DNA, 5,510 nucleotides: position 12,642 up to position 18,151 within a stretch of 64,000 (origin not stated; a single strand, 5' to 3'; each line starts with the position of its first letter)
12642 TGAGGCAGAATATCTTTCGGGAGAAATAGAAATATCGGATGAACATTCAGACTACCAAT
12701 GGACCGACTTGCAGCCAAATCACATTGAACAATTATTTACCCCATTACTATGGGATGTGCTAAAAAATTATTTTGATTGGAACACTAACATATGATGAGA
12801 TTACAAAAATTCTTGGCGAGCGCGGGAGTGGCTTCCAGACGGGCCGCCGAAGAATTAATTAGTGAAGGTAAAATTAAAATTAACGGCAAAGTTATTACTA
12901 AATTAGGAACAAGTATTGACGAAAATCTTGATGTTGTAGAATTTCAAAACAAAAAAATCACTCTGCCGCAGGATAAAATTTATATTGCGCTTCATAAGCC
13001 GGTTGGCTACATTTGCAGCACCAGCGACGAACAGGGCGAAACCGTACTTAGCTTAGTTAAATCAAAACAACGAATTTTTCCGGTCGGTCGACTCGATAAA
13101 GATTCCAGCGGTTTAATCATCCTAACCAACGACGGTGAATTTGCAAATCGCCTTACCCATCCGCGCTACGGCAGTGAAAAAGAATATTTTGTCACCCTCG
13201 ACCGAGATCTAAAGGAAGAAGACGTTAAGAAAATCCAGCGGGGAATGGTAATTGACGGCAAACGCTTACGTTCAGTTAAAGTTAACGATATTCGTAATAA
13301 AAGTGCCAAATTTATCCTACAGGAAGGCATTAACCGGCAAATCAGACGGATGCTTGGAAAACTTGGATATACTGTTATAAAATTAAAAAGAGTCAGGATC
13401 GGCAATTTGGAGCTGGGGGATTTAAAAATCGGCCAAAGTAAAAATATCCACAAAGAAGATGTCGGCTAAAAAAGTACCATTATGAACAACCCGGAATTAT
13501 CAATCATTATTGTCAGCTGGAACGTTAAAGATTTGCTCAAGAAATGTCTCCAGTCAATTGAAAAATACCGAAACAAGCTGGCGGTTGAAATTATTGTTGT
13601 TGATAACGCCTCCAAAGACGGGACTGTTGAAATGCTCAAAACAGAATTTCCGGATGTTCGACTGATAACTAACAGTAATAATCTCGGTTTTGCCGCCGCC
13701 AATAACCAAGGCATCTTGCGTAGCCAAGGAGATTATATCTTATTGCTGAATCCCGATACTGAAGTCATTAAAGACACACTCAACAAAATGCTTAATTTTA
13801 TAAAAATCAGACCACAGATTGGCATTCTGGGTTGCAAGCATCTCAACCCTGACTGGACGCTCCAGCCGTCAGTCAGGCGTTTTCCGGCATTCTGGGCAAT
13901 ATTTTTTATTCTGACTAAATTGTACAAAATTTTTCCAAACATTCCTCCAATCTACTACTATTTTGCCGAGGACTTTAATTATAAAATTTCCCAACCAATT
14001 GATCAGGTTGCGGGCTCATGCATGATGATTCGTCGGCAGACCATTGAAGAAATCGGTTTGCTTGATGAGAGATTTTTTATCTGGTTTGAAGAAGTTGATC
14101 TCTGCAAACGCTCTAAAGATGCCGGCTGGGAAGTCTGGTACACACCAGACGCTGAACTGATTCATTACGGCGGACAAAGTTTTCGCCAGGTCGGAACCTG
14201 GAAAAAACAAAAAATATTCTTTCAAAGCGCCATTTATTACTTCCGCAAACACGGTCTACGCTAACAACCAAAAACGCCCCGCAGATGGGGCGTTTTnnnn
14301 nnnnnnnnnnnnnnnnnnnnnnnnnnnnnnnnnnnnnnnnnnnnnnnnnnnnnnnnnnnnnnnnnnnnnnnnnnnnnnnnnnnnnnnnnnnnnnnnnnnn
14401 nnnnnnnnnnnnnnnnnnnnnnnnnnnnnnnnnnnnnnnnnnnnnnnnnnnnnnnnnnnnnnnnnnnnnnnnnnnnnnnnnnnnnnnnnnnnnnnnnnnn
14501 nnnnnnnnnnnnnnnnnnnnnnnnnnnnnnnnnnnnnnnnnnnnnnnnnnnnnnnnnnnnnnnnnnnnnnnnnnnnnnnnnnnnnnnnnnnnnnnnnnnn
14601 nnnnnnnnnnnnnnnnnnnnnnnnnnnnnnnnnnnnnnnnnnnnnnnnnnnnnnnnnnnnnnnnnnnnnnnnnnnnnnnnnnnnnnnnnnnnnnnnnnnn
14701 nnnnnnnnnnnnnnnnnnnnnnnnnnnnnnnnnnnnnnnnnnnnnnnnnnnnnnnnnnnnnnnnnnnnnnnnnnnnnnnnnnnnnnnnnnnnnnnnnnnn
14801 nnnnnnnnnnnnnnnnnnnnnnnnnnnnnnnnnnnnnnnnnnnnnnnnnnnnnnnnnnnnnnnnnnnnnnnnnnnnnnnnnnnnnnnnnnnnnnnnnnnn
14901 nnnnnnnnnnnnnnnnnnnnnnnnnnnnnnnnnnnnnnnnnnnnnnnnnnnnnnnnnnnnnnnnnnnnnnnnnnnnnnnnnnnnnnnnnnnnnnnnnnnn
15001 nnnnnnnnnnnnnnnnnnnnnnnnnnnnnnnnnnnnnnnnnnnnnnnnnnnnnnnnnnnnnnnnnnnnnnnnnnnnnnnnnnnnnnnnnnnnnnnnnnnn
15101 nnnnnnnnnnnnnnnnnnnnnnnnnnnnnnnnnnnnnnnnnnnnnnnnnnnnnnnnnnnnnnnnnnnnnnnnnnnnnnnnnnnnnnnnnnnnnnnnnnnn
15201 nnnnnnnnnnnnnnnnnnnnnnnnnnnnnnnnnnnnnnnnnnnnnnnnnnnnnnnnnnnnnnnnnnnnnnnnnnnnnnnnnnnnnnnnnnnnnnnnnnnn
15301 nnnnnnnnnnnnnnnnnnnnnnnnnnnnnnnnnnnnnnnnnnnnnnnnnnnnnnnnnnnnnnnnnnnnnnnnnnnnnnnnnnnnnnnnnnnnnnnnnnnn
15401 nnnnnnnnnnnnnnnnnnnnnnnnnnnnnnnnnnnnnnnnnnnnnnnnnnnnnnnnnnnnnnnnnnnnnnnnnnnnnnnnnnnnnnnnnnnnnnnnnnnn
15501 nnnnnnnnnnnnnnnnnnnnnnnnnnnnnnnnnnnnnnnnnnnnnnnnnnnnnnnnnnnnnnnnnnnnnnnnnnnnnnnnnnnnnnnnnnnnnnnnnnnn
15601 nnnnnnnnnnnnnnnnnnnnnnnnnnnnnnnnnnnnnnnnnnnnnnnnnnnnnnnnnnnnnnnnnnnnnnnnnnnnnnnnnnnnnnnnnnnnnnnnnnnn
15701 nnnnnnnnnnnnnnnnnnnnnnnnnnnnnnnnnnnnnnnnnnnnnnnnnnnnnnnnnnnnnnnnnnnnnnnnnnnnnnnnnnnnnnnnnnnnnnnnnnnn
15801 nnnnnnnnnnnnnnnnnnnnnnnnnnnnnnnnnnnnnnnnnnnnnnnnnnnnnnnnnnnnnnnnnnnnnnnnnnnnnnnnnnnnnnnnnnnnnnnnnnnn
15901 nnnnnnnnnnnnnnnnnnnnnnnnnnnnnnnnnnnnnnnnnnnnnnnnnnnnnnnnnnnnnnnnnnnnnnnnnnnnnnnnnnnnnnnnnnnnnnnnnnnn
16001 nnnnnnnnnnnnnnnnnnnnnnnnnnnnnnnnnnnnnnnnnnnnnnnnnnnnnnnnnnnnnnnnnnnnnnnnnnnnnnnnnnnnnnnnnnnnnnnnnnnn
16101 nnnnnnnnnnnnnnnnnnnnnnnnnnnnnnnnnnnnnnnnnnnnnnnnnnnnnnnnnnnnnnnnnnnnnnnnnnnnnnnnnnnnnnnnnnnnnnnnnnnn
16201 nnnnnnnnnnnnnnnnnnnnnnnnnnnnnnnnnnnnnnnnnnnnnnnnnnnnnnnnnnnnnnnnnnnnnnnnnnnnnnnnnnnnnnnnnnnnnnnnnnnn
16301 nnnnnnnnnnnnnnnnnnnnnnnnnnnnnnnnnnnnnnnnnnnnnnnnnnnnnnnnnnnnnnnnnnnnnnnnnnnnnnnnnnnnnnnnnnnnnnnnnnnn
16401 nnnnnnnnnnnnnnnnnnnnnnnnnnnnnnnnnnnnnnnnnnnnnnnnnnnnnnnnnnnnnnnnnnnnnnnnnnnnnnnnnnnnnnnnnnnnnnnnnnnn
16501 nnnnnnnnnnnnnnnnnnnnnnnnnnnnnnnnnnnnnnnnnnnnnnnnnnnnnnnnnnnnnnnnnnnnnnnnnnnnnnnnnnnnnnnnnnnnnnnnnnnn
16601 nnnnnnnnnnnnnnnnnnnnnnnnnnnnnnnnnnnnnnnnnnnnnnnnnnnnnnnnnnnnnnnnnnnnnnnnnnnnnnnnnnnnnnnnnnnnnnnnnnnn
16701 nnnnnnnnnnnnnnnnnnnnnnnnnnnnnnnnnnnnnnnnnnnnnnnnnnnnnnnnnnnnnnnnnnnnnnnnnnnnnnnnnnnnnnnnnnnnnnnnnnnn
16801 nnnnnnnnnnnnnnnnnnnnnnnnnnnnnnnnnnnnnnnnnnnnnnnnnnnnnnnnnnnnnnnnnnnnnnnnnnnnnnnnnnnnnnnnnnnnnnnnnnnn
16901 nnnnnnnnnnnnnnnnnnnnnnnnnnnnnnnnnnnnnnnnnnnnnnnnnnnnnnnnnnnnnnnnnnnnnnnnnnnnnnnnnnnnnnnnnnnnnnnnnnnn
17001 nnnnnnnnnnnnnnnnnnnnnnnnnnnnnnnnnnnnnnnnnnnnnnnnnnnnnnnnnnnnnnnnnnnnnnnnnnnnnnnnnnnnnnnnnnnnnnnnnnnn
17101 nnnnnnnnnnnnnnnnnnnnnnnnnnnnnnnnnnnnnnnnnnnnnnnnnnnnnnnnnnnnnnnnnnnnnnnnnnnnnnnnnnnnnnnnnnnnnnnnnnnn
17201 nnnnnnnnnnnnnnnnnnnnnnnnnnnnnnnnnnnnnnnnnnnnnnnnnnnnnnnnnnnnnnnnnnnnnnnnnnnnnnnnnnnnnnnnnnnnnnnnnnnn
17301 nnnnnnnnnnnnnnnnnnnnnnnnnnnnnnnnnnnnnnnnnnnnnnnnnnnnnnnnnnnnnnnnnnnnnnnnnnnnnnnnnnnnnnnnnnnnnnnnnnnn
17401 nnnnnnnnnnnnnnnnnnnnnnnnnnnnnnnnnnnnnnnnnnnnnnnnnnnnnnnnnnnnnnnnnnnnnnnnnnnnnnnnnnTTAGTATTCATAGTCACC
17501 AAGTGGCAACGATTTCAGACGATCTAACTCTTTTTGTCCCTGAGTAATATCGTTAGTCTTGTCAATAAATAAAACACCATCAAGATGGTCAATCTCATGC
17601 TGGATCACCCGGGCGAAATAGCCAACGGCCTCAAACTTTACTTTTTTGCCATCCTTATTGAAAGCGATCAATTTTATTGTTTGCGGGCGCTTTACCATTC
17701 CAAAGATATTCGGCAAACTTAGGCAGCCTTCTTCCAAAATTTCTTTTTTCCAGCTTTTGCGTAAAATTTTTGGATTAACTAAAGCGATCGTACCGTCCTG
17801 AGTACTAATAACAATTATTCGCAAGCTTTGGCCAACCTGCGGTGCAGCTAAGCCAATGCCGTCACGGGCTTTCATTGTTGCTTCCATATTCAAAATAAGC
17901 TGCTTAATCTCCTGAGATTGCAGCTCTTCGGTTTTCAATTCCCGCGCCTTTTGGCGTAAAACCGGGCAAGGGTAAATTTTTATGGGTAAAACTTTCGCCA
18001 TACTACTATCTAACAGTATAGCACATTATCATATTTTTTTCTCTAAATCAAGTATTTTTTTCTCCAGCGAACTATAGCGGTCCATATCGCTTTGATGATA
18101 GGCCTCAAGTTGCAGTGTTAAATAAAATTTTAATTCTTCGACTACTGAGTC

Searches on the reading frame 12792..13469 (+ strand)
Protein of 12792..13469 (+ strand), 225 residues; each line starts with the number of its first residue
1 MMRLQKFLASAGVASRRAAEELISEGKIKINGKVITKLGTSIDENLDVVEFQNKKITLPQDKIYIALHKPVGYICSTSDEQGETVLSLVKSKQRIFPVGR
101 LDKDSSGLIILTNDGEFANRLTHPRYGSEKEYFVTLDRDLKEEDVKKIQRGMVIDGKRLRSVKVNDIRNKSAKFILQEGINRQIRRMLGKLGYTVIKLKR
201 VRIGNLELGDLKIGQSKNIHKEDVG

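Call 57: search_protein_families(library=pfam, proteins=[window:12792-13469:+], max_evalue=0.000001)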
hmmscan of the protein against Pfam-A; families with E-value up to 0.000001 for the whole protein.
window:12792-13469:+ (225 aa): 2 families
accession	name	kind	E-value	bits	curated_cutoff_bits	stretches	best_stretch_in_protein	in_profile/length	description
PF00849.27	PseudoU_synth_2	-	2.9e-22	80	26.8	1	64-188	2-150/152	RNA pseudouridylate synthase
PF01479.30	S4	-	2.7e-16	59.5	22.8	1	2-46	1-46/48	S4 domain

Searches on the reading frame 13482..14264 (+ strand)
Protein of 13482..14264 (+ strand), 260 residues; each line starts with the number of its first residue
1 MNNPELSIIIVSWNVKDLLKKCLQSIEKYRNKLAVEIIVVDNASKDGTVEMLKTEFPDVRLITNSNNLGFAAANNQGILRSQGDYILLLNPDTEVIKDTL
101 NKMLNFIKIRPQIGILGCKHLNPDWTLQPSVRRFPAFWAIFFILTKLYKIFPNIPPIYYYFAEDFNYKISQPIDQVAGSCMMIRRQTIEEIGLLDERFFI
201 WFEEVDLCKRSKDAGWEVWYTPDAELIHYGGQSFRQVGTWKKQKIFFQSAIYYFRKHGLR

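Call 57: search_protein_families(library=pfam, proteins=[window:13482-14264:+], max_evalue=0.000001)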
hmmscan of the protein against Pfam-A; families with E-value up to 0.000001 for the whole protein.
window:13482-14264:+ (260 aa): 3 families
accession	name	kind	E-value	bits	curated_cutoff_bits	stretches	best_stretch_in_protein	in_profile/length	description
PF00535.33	Glycos_transf_2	-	2.3e-28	99.7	23.3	1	7-190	1-166/168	Glycosyl transferase family 2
PF13641.12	Glyco_tranf_2_3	-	9.4e-19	68.8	27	1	4-236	1-219/230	Glycosyltransferase like family 2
PF10111.15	Glyco_tranf_2_2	-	1.2e-08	35.2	27.3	0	23-110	19-109/276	Glycosyltransferase like family 2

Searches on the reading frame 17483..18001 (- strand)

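Call 57: search_protein_families(library=pfam, proteins=[window:17483-18001:-], max_evalue=0.000001)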
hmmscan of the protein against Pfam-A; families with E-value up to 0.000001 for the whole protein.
window:17483-18001:- (172 aa): 1 family
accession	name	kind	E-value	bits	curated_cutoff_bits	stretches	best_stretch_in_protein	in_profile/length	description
PF01327.26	Pep_deformylase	-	2.2e-48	164.2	22.8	1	5-152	2-153/156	Polypeptide deformylase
